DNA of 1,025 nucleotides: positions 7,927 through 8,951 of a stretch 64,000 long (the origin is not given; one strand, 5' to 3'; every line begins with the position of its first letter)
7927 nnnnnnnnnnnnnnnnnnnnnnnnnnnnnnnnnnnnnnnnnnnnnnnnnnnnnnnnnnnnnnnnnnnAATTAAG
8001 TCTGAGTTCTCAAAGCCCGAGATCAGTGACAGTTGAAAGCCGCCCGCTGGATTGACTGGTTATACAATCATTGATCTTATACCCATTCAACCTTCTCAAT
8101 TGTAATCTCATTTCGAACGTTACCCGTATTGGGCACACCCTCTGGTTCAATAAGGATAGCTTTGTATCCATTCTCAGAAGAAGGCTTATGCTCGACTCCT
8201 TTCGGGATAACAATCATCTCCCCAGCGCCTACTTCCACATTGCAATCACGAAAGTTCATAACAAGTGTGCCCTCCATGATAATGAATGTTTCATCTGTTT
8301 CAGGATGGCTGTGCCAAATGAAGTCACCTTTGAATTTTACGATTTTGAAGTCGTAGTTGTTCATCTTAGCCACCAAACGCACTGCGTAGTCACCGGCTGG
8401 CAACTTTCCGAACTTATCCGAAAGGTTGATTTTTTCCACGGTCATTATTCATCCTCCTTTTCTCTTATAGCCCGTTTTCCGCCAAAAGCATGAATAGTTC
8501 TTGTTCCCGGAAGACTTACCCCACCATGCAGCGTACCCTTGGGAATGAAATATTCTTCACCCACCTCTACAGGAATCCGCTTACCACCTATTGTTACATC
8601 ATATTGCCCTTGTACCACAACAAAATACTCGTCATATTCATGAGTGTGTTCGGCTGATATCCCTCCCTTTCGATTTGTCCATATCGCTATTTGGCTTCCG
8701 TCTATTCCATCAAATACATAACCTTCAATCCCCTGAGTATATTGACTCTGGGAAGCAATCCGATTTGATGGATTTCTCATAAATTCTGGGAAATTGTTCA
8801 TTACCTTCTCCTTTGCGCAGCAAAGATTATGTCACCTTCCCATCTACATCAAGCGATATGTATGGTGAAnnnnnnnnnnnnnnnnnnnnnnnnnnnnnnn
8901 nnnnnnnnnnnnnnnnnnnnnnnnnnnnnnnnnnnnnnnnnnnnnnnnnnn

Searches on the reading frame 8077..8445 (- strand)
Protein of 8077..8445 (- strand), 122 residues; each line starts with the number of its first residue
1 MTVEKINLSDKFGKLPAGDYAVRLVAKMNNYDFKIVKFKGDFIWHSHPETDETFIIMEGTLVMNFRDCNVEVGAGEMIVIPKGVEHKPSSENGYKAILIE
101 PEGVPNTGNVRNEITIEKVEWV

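Call 3: search_protein_families(library=pfam, proteins=[window:8077-8445:-], max_evalue=0.01)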
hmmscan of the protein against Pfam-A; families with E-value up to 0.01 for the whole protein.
window:8077-8445:- (122 aa): 6 families
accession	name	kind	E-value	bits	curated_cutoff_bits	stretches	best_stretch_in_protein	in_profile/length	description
PF07883.17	Cupin_2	-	2.5e-11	43.5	27.2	1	41-90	10-58/70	Cupin domain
PF00190.28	Cupin_1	-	0.00082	19.4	22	1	41-86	45-97/151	Cupin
PF05899.18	Cupin_3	-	0.0012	19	23.5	1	44-85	19-61/74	EutQ-like cupin domain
PF02311.25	AraC_binding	-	0.0014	18.8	21.1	1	42-96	16-71/135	AraC-like ligand binding domain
PF03079.20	ARD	-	0.0029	18.3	27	1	23-87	69-134/157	ARD/ARD' family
PF06249.18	EutQ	-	0.0066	16.7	21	1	49-93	94-138/152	Ethanolamine utilisation protein EutQ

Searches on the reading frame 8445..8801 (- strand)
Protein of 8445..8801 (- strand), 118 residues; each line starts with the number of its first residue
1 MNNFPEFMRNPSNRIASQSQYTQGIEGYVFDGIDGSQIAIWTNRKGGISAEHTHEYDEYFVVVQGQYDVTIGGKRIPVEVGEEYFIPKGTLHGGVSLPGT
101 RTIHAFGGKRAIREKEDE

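Call 3: search_protein_families(library=pfam, proteins=[window:8445-8801:-], max_evalue=0.01)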
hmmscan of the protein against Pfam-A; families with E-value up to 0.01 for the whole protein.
window:8445-8801:- (118 aa): 5 families
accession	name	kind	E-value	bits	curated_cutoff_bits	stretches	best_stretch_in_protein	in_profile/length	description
PF07883.17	Cupin_2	-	5.2e-12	45.7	27.2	1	44-93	6-55/70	Cupin domain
PF05899.18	Cupin_3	-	3.8e-06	26.9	23.5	1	36-98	7-61/74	EutQ-like cupin domain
PF06249.18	EutQ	-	5.6e-05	23.4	21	1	50-90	89-129/152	Ethanolamine utilisation protein EutQ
PF01050.24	MannoseP_isomer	-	0.00054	20.6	23.6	1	47-93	40-86/116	Mannose-6-phosphate isomerase C-terminal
PF02311.25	AraC_binding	-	0.0069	16.6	21.1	1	50-98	17-65/135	AraC-like ligand binding domain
